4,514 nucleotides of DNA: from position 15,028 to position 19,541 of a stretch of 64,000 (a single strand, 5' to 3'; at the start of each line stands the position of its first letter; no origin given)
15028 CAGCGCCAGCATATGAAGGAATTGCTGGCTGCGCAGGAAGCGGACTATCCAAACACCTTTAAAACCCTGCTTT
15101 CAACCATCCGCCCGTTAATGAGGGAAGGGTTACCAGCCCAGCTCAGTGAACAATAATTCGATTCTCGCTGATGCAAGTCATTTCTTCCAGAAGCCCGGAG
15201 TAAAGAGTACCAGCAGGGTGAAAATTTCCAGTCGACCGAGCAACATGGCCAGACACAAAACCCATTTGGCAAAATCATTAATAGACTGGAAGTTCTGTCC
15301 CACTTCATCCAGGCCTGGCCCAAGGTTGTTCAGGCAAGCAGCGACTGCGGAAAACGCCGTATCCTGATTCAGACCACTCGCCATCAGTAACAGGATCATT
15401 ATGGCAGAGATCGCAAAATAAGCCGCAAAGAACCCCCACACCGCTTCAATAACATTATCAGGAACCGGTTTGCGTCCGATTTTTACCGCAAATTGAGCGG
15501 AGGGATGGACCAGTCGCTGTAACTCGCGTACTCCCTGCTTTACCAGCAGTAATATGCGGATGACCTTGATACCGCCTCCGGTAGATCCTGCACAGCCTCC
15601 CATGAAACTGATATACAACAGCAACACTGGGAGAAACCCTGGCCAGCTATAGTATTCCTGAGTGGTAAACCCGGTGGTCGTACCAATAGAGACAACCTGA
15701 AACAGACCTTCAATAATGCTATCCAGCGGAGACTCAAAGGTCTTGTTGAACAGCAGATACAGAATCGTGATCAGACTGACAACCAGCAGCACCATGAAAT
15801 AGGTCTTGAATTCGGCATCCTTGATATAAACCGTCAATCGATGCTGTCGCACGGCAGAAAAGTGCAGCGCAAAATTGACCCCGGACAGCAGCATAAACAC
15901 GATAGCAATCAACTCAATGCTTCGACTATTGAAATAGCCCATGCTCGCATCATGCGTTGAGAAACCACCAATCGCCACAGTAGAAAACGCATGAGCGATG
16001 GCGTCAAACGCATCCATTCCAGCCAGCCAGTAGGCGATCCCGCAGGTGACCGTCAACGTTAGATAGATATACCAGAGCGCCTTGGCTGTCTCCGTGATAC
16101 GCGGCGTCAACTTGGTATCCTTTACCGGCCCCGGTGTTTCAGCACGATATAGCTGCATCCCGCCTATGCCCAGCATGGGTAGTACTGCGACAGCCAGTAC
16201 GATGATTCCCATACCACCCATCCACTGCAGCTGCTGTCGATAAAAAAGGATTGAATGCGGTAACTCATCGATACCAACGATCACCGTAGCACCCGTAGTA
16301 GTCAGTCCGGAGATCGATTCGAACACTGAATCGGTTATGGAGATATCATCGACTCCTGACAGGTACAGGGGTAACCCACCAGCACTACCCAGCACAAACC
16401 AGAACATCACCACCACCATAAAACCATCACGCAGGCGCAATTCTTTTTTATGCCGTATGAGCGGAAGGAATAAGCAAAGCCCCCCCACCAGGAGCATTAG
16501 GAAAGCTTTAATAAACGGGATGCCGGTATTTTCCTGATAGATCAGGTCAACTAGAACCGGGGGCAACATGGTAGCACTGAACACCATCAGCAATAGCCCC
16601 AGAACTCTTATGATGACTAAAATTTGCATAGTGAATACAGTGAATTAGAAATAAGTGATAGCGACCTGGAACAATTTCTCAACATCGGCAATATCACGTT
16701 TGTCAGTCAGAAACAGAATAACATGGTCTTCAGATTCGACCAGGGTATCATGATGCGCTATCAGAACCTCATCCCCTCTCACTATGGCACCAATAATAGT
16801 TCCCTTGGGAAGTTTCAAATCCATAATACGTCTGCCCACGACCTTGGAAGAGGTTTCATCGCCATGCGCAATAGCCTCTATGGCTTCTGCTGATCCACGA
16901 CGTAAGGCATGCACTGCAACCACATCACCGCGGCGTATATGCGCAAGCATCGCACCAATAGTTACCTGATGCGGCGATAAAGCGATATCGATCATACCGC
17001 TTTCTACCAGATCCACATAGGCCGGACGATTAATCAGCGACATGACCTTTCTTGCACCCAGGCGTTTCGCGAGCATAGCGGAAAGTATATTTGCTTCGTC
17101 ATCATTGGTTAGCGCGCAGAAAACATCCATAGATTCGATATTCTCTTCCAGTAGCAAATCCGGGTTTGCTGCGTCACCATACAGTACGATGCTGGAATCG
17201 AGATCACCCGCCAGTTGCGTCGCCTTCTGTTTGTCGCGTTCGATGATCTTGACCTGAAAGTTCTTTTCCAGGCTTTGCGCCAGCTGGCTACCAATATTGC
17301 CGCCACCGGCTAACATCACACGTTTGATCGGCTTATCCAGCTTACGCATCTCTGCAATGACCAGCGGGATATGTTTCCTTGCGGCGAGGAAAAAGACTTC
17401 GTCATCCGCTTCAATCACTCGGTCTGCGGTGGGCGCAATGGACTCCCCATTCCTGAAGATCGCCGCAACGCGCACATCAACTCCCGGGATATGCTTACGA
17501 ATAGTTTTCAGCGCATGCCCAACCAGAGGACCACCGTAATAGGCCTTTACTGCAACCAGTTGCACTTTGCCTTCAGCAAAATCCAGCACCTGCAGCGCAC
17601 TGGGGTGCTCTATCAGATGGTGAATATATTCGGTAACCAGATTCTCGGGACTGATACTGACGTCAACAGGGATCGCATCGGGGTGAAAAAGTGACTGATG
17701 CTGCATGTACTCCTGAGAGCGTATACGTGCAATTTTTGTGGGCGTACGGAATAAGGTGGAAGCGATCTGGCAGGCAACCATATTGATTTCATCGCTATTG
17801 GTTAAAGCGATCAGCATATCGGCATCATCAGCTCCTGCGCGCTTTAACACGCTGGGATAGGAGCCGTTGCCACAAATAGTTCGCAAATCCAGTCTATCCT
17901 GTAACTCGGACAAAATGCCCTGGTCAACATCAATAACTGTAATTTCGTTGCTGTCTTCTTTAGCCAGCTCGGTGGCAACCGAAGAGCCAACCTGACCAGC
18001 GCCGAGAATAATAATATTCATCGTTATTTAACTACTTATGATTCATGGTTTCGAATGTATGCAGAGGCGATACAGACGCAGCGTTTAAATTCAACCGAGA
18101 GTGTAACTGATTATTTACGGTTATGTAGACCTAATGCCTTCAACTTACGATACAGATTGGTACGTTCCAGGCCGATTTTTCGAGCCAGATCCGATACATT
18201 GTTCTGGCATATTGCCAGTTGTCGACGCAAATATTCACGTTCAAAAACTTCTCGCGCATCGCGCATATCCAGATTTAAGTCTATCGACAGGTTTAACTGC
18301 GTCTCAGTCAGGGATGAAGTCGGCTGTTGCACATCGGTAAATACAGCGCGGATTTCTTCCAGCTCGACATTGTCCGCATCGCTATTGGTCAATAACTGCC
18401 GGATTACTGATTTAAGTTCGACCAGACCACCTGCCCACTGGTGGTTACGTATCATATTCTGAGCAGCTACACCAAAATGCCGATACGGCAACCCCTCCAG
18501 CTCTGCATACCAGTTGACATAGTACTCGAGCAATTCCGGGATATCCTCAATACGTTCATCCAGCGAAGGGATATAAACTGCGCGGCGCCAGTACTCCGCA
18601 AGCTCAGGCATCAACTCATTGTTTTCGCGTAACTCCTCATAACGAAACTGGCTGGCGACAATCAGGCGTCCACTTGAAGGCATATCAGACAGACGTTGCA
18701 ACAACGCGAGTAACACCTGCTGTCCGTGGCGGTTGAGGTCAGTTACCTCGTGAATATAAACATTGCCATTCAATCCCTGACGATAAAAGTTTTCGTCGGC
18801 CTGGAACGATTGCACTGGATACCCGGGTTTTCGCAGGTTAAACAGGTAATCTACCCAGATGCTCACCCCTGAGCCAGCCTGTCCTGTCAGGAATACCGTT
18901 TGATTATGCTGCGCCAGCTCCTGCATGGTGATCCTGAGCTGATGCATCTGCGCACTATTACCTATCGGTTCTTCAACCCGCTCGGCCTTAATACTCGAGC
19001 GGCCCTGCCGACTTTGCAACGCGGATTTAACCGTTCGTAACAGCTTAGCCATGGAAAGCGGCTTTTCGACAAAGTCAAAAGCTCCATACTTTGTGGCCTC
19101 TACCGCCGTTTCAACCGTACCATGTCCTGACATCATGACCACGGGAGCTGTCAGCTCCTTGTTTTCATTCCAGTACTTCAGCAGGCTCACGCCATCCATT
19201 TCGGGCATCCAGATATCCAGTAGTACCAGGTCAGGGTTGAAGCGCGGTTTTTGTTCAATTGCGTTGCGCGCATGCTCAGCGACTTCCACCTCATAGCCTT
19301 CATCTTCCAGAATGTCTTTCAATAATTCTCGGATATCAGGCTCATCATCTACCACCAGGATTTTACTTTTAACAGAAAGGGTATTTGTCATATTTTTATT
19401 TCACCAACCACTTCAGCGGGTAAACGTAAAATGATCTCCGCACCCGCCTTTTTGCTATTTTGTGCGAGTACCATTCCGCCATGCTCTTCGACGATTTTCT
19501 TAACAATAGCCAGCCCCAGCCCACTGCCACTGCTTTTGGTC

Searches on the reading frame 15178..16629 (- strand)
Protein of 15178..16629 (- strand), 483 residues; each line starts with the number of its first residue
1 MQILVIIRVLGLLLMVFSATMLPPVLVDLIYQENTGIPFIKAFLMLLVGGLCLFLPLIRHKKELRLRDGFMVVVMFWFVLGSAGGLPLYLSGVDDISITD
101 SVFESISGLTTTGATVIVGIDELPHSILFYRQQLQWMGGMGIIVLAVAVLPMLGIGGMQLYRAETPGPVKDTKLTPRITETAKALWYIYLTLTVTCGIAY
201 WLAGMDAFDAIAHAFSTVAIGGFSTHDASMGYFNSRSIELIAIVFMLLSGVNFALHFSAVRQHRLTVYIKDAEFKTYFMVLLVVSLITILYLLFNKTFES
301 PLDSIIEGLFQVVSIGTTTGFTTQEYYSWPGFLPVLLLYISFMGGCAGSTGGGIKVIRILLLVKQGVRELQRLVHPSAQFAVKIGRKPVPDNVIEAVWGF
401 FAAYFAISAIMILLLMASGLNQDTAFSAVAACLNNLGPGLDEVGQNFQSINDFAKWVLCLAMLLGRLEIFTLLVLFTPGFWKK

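Call 42: search_protein_families(library=pfam, proteins=[window:15178-16629:-], max_evalue=0.00001)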
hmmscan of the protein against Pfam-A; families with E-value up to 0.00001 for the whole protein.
window:15178-16629:- (483 aa): 1 family
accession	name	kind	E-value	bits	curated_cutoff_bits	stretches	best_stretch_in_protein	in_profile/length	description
PF02386.22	TrkH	-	3e-92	310.1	27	1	44-477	11-491/502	Cation transport protein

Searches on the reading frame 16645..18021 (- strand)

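Call 42: search_protein_families(library=pfam, proteins=[window:16645-18021:-], max_evalue=0.00001)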
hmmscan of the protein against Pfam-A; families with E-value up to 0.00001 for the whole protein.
window:16645-18021:- (458 aa): 6 families
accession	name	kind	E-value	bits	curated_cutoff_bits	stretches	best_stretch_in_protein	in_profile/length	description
PF02254.24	TrkA_N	-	3.3e-53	179.4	23.8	2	3-107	1-103/116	TrkA-N domain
PF02080.26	TrkA_C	-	3.1e-22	78.7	27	2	156-222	2-67/71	TrkA-C domain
PF03435.24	Sacchrp_dh_NADP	-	5e-10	40.2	25.1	0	3-36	1-35/129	Saccharopine dehydrogenase NADP binding domain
PF13241.12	NAD_binding_7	-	5e-09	37.1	22.1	0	2-87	9-82/104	Putative NAD(P)-binding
PF01488.26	Shikimate_DH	-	2.2e-08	34.7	24.3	0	233-325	13-103/138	Shikimate / quinate 5-dehydrogenase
PF03807.23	F420_oxidored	-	1.7e-07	32.2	21.6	0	3-45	2-45/94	NADP oxidoreductase coenzyme F420-dependent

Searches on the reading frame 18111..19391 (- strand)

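Call 42: search_protein_families(library=pfam, proteins=[window:18111-19391:-], max_evalue=0.00001)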
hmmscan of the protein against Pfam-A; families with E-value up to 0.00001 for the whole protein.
window:18111-19391:- (426 aa): 4 families
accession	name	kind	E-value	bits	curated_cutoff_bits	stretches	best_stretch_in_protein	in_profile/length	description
PF00072.30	Response_reg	-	2.6e-31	108.5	30.2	1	11-121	1-110/111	Response regulator receiver domain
PF14532.12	Sigma54_activ_2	-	1.4e-12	48.5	25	1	143-266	1-126/138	Sigma-54 interaction domain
PF25601.1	AAA_lid_14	-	4.4e-10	39.7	27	1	279-359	2-82/87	AAA+ ATPase lid domain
PF02954.25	HTH_8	-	1.1e-08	35.1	22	1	380-419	2-41/42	Bacterial regulatory protein, Fis family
